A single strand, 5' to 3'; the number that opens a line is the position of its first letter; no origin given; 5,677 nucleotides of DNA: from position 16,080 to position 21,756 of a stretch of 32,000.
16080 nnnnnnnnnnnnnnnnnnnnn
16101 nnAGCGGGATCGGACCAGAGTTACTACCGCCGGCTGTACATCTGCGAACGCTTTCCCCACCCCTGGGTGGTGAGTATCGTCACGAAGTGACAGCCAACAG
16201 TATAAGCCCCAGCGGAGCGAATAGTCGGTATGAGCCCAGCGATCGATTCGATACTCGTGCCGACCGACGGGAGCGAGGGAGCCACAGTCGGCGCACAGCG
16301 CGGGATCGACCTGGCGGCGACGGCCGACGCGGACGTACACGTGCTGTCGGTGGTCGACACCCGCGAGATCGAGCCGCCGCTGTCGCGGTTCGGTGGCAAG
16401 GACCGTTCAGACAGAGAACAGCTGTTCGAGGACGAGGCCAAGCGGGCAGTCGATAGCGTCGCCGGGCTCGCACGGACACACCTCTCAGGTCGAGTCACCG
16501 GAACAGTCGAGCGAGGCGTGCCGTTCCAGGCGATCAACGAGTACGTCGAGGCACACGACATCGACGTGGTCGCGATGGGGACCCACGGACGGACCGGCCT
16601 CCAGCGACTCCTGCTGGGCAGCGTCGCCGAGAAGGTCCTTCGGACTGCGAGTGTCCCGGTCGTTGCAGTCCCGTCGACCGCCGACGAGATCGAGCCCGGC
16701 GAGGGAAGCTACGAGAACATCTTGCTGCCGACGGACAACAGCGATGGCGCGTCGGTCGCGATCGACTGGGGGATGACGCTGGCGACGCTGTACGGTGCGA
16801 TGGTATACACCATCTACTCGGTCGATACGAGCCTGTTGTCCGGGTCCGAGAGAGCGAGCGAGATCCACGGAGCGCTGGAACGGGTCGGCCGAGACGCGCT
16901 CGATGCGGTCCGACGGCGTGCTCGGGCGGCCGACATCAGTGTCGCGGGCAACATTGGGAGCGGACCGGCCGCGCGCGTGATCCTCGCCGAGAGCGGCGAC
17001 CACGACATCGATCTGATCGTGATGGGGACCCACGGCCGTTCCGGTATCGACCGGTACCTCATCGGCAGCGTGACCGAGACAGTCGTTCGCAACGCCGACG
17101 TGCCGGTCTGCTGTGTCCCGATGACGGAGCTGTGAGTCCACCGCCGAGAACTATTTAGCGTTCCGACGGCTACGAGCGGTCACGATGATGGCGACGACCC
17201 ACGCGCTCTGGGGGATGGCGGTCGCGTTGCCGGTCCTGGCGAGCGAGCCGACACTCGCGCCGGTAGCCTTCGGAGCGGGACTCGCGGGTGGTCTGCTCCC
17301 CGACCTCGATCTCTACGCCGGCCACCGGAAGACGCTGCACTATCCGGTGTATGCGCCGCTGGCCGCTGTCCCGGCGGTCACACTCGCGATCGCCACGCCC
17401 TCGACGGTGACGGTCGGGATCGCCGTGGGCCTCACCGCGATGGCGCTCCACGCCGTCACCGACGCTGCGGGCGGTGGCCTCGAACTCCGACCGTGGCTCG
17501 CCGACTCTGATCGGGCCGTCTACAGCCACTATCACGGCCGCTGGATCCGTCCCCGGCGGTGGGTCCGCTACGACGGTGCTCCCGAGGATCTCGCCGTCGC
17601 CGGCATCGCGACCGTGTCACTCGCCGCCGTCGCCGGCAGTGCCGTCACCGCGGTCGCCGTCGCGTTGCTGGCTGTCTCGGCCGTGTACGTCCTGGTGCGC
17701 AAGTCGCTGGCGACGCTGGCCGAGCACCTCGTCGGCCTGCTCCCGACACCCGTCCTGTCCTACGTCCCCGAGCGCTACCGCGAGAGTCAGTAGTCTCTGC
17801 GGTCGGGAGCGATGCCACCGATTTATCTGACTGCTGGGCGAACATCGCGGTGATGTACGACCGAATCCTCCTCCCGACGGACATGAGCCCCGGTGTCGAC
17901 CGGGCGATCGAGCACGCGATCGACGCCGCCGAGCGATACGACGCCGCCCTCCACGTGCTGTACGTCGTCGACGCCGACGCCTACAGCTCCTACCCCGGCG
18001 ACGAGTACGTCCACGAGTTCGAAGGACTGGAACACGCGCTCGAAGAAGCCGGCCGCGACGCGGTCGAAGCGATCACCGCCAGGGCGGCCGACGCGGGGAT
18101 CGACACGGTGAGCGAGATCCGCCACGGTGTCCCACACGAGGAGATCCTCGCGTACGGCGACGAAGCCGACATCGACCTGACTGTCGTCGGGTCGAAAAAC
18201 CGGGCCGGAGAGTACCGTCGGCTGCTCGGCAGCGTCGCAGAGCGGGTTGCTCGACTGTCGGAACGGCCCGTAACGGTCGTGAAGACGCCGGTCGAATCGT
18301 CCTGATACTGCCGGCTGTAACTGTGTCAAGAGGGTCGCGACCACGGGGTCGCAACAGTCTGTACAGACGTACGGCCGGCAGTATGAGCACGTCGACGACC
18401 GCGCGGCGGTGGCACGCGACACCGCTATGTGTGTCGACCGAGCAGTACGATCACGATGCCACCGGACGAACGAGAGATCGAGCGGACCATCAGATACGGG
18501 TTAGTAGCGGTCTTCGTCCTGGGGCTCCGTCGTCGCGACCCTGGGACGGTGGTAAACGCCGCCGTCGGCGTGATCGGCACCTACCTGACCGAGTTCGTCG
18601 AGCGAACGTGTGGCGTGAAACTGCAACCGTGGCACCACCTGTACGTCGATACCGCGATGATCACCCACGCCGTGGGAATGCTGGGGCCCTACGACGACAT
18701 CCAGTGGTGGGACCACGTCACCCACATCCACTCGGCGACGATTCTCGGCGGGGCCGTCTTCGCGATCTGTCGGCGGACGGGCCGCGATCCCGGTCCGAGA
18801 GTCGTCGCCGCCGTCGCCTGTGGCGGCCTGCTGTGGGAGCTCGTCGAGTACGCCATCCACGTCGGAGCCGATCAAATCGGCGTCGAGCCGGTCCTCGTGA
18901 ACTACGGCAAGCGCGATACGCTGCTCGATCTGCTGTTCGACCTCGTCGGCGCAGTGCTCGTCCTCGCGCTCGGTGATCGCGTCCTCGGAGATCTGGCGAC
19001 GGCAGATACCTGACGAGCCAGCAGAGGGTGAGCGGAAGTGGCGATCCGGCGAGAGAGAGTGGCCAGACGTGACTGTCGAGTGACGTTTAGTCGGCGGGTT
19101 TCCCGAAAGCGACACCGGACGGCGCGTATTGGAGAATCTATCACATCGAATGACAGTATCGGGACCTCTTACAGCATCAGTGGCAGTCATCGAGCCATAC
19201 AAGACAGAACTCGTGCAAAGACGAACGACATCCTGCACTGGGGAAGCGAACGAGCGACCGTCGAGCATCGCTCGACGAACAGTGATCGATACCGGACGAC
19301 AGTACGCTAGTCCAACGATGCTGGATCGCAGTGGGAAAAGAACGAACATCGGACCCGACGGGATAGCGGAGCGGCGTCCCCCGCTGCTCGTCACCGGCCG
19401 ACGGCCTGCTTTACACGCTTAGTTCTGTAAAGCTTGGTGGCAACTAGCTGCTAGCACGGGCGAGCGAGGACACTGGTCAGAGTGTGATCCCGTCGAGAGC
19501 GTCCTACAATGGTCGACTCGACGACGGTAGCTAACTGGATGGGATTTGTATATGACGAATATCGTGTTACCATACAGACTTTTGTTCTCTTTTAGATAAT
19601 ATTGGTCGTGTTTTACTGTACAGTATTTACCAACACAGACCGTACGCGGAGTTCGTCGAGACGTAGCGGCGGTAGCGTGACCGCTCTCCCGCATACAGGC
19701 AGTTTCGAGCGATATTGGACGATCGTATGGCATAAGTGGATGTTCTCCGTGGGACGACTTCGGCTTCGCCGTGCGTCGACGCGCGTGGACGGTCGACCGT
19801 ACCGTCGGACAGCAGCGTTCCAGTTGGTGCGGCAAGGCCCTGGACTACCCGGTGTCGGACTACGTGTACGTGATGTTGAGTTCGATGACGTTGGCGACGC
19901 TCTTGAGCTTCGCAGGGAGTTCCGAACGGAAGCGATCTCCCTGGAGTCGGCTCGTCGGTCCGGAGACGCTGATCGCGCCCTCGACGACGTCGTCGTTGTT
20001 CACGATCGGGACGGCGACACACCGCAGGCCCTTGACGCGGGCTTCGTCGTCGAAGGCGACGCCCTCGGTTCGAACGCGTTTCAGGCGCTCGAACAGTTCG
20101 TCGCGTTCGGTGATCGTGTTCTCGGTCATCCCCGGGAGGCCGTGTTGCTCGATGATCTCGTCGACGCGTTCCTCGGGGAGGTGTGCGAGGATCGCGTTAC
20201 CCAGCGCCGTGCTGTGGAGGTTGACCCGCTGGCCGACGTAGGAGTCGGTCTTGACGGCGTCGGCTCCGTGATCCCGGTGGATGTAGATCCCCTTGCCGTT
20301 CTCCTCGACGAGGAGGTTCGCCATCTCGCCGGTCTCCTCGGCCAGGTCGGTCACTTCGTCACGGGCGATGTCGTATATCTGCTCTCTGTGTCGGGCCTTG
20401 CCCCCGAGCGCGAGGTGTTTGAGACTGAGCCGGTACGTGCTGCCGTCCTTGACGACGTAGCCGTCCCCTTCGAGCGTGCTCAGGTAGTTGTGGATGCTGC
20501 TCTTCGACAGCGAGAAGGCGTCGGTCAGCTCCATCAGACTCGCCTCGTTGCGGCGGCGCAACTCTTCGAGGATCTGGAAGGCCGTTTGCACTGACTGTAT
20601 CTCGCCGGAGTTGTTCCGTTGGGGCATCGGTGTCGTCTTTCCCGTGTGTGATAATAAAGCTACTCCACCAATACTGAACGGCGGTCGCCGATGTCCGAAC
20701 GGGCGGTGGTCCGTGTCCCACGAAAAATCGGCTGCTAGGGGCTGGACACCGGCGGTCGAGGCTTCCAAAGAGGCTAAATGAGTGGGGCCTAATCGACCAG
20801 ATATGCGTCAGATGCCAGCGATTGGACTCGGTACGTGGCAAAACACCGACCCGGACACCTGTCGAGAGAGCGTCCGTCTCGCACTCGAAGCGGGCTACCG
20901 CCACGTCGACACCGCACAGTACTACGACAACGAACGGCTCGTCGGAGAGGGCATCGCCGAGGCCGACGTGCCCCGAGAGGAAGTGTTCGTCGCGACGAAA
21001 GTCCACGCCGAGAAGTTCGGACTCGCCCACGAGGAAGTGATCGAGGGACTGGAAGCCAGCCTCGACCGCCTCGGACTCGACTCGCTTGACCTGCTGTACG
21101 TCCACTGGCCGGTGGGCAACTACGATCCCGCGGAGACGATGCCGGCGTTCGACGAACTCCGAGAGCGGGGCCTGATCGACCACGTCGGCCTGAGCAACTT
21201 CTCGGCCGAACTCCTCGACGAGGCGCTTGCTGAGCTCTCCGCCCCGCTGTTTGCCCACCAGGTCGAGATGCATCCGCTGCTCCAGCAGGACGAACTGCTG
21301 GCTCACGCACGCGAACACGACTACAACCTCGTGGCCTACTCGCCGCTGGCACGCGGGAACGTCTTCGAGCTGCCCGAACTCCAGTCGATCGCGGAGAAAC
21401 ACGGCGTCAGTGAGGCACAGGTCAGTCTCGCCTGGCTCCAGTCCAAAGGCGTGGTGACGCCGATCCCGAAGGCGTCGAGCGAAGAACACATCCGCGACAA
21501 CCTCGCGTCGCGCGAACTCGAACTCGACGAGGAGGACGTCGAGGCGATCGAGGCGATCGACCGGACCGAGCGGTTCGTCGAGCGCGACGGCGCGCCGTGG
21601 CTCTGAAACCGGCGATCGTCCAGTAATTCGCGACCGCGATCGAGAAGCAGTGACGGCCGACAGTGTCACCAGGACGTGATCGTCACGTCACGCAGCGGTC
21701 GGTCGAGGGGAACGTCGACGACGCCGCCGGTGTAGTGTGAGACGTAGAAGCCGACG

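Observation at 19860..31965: Cytoplasmic GH88 locus without KduI/KduD: candidate non-phosphorylative route from unsaturated uronate to pyruvate plus glycerate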

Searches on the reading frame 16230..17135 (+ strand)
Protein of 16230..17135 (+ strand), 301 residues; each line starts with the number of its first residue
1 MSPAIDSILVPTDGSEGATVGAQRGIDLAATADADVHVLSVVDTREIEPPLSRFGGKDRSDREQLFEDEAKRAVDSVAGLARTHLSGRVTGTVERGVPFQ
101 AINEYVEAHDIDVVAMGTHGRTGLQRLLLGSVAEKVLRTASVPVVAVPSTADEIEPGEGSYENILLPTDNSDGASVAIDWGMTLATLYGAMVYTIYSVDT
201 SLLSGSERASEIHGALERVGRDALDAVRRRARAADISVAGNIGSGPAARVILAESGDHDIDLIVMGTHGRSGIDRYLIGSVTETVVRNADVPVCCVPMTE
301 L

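Call 9: search_protein_families(library=pfam, proteins=[window:16230-17135:+], max_evalue=0.001)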
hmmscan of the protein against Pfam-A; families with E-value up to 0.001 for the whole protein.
window:16230-17135:+ (301 aa): 1 family
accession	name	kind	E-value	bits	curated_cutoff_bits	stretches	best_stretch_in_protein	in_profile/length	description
PF00582.32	Usp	-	3.5e-60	203.1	24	2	6-148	3-141/141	Universal stress protein family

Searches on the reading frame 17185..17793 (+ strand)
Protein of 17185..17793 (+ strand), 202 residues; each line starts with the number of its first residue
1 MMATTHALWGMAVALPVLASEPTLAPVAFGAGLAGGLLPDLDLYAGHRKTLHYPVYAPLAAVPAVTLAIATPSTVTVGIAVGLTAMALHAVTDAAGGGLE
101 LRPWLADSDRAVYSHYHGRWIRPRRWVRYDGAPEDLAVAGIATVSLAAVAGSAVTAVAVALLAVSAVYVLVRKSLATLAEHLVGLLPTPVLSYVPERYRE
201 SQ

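Call 9: search_protein_families(library=pfam, proteins=[window:17185-17793:+], max_evalue=0.001)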
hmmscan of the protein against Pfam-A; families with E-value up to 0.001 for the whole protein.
window:17185-17793:+ (202 aa): 1 family
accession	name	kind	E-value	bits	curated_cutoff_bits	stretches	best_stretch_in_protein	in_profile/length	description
PF04307.19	YdjM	-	3.7e-06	27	29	1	1-163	1-165/176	YdjM inner membrane protein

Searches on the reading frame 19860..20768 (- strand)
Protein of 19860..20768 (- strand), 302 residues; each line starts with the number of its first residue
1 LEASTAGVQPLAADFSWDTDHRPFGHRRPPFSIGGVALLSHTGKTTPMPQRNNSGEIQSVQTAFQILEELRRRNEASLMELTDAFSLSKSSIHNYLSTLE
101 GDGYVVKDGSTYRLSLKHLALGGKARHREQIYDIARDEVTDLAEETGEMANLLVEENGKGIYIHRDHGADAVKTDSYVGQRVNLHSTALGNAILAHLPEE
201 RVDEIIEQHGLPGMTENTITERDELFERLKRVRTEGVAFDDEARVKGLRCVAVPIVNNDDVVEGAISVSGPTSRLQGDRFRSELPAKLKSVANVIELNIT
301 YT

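Call 4: search_protein_families(library=pfam, proteins=[window:19860-20768:-], max_evalue=0.01)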
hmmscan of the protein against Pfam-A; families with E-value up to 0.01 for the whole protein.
window:19860-20768:- (302 aa): 9 families
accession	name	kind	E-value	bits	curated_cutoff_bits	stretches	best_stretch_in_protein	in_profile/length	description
PF01614.24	IclR_C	-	2.8e-43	147.9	24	1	127-295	5-172/174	Bacterial transcriptional regulator IclR C-terminal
PF09339.16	HTH_IclR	-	3.3e-11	43.2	22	1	59-109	1-52/52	IclR helix-turn-helix domain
PF12802.13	MarR_2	-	1.8e-05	25.2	27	1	62-107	6-52/61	MarR family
PF08279.18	HTH_11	-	3.7e-05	23.9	25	1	63-106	2-46/55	HTH domain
PF01022.26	HTH_5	-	7.9e-05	22.9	22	1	62-105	3-45/47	Bacterial regulatory protein, arsR family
PF13412.12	HTH_24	-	0.0003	20.7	21.9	1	62-105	4-47/48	Winged helix-turn-helix DNA-binding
PF25213.1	HVO_A0261_N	-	0.00035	20.8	35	1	62-114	12-63/86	HVO_A0261 N-terminal domain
PF01047.28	MarR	-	0.0005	20.3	24.6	1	62-106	4-48/59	MarR family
PF14947.12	HTH_45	-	0.0022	18.4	25.5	1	61-117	6-61/77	Winged helix-turn-helix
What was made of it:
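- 19860..20627 (-): IclR-family transcription regulator, probably the local regulator of the locus. Pfam IclR_C 2.8e-43 and HTH_IclR (call 4).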

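Call 5: search_protein_families(library=ncbifam, proteins=[window:19860-20768:-], max_evalue=0.01)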
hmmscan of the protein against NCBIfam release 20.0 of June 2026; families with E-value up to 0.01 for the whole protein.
window:19860-20768:- (302 aa): 13 families
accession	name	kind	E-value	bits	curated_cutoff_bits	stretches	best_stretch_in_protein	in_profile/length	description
NF045644.1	TransRegBhcR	equivalog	6.4e-50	169.9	350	1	43-295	8-261/267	HTH-type transcriptional regulator BhcR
TIGR02431.1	pcaR_pcaU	subfamily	1.8e-43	148.7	284.75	1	57-296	5-245/248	beta-ketoadipate pathway transcriptional regulators, PcaR/PcaU/PobR family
NF011671.1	PRK15090.1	equivalog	2.5e-39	135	275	1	52-301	5-255/256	DNA-binding transcriptional regulator KdgR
NF008601.2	PRK11569.1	equivalog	1.4e-30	106.4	380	1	49-288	18-261/276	glyoxylate bypass operon transcriptional repressor IclR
NF007548.0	PRK10163.1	equivalog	1.7e-23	83.1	406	1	57-283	21-250/271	HTH-type transcriptional repressor AllR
NF007339.0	PRK09834.1-1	equivalog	2.8e-13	49.8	299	1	49-296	12-263/271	DNA-binding transcriptional regulator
NF007342.0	PRK09834.1-4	equivalog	7.7e-12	44.7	251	1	53-268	7-225/263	DNA-binding transcriptional regulator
NF007341.0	PRK09834.1-3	equivalog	4.4e-10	39.1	269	1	60-262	10-222/274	DNA-binding transcriptional regulator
NF033788.1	HTH_metalloreg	subfamily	0.00044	20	55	1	62-107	12-57/77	metalloregulator ArsR/SmtB family transcription factor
NF041395.1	TranRegLrpA1_Halo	equivalog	0.0021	18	250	1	61-136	5-83/142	HTH-type transcriptional regulator LrpA1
NF040939.2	trans_reg_lrs14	equivalog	0.004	17.2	90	1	61-108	21-69/103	Lrs14 family HTH-type transcriptional regulator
NF040755.1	AgaR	equivalog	0.0047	16.1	260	1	61-108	6-53/256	transcriptional repressor AgaR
NF053736.1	AcpB_EbpR_MafR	subfamily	0.0058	16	130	1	63-100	85-122/481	AcpB/EbpR/MafR family transcriptional regulator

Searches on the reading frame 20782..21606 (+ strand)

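Call 4: search_protein_families(library=pfam, proteins=[window:20782-21606:+], max_evalue=0.01)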
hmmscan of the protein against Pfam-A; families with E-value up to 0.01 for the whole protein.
window:20782-21606:+ (274 aa): 1 family
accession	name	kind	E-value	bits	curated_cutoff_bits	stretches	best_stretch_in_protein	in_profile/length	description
PF00248.27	Aldo_ket_red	-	4.8e-66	223.2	24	1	14-260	2-290/291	Aldo/keto reductase family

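Call 5: search_protein_families(library=ncbifam, proteins=[window:20782-21606:+], max_evalue=0.01)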
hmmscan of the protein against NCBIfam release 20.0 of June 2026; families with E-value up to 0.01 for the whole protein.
window:20782-21606:+ (274 aa): 7 families
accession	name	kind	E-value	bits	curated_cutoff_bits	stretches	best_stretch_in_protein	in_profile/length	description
NF008377.0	PRK11172.1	equivalog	4.3e-65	219.6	327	1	10-270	2-261/267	2,5-didehydrogluconate reductase DkgB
NF008598.0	PRK11565.1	equivalog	2.5e-53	180.9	425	1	7-265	11-266/275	2,5-didehydrogluconate reductase DkgA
NF007695.0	PRK10376.1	subfamily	2e-24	86.2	280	1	22-261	37-288/290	oxidoreductase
NF049922.1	MethglyxlRedYdjG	equivalog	5.7e-20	71.6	550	2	14-192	23-223/326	NADH-dependent methylglyoxal reductase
TIGR01293.1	Kv_beta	subfamily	1.6e-16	60.3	365.4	2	12-150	14-164/319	voltage-dependent potassium channel subunit beta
NF007388.0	PRK09912.1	subfamily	2.2e-11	43.2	448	1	10-193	24-229/346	L-glyceraldehyde 3-phosphate reductase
NF007912.0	PRK10625.1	equivalog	7e-10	38.8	415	1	200-262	277-340/346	NADP(H)-dependent aldo-keto reductase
